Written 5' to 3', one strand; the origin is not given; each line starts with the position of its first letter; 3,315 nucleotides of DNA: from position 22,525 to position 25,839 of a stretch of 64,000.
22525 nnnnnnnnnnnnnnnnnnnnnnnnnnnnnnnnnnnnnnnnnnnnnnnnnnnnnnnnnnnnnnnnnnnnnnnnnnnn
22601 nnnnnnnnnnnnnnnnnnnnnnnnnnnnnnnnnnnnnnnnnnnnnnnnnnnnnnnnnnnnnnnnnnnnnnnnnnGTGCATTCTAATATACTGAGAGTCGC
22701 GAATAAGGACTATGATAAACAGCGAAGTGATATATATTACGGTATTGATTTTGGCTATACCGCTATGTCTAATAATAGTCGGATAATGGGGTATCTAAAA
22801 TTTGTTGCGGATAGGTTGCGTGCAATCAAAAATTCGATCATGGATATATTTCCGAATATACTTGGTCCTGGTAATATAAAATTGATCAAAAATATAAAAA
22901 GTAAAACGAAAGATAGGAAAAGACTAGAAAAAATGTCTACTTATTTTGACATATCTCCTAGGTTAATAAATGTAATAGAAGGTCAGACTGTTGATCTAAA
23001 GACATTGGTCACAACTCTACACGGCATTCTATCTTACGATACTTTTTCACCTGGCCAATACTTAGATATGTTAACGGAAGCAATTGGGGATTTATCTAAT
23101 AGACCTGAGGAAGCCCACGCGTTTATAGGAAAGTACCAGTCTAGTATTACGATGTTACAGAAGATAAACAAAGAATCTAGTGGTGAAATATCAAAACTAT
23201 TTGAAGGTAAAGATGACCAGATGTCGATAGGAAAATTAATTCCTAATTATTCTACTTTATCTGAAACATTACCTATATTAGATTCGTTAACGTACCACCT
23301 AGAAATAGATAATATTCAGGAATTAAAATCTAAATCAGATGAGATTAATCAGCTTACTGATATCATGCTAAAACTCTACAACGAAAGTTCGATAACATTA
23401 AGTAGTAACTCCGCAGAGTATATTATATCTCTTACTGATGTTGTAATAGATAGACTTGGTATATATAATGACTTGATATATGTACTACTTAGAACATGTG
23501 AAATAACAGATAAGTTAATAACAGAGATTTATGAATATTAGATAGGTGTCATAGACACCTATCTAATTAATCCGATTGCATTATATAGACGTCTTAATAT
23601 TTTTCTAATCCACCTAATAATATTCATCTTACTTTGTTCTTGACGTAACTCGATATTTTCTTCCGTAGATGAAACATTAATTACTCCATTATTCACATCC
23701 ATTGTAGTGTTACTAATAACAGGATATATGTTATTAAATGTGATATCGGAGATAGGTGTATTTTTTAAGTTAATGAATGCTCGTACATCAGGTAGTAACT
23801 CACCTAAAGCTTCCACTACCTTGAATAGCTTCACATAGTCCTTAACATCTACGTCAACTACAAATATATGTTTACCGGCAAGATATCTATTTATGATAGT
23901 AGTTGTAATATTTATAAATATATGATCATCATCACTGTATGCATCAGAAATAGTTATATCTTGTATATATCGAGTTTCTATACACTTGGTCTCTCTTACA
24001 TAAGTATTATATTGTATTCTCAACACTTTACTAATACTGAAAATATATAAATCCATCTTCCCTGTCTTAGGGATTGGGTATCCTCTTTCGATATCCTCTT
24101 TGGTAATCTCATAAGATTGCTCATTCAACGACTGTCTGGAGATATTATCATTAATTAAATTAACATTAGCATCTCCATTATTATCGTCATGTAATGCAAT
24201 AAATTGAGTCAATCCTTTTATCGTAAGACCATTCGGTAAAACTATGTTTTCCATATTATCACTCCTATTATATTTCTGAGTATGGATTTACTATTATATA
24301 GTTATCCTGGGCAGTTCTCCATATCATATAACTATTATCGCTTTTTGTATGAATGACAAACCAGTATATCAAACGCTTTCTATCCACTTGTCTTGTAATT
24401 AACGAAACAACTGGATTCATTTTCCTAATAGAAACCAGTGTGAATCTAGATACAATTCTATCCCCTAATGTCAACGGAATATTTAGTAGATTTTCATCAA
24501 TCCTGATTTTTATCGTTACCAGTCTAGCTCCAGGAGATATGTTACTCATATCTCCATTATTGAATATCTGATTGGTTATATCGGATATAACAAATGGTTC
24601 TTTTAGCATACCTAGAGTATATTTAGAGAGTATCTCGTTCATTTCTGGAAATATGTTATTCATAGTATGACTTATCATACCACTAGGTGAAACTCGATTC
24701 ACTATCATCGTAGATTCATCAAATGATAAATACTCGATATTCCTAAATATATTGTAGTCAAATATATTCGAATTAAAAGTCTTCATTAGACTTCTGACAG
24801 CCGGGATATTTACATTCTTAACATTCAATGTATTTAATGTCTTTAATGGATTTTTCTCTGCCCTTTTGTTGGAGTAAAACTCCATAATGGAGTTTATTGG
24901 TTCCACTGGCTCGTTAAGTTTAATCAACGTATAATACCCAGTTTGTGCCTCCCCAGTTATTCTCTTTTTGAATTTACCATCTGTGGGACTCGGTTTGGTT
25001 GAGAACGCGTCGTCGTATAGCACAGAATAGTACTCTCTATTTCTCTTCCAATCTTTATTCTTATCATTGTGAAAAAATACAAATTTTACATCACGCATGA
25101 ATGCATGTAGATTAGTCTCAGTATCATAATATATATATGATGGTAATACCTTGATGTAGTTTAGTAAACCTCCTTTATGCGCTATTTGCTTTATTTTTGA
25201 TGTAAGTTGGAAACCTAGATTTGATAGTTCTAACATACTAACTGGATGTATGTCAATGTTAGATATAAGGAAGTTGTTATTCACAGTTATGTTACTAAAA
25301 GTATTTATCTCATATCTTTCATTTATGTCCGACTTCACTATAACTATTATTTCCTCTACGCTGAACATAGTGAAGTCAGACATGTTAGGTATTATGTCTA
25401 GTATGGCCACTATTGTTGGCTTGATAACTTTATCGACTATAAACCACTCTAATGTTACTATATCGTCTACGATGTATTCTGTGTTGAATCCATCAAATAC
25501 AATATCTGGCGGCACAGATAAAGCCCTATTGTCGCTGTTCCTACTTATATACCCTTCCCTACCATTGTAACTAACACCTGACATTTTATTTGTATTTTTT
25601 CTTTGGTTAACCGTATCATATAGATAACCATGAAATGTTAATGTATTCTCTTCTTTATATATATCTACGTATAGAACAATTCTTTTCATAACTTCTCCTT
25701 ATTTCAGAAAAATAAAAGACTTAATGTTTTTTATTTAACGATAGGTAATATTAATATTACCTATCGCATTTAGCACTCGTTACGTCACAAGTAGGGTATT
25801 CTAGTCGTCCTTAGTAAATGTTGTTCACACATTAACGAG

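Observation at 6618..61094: Recurrent T-tract + wTGAww core at a fixed distance from start codons: candidate phage-RNAP promoter family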

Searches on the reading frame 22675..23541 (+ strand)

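Call 35: search_protein_families(library=phrogs, proteins=[window:22675-23541:+], max_evalue=0.01)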
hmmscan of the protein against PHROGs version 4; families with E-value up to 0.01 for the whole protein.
window:22675-23541:+ (288 aa): 1 family
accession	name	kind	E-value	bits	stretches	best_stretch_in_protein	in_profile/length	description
phrog_4682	-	unknown function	0.0026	18.2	1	50-257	42-246/280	-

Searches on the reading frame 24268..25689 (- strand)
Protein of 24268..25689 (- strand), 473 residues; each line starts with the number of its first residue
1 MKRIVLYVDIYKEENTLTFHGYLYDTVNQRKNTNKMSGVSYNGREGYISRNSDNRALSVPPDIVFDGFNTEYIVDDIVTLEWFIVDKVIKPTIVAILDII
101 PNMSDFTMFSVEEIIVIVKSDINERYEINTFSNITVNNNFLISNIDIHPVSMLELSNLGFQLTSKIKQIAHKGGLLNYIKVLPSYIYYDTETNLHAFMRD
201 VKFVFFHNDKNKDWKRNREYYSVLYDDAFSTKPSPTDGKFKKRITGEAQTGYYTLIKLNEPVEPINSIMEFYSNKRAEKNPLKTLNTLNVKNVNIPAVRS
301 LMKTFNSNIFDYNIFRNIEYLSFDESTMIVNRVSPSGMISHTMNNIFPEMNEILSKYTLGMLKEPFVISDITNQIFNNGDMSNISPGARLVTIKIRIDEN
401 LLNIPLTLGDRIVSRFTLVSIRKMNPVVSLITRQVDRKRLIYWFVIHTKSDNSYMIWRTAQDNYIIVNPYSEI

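Call 35: search_protein_families(library=phrogs, proteins=[window:24268-25689:-], max_evalue=0.01)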
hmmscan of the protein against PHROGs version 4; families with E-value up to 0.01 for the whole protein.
window:24268-25689:- (473 aa): 1 family
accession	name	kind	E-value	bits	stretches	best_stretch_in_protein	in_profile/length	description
phrog_3265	-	DNA, RNA and nucleotide metabolism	3.9e-14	53.4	1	191-466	219-490/496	ribonuclease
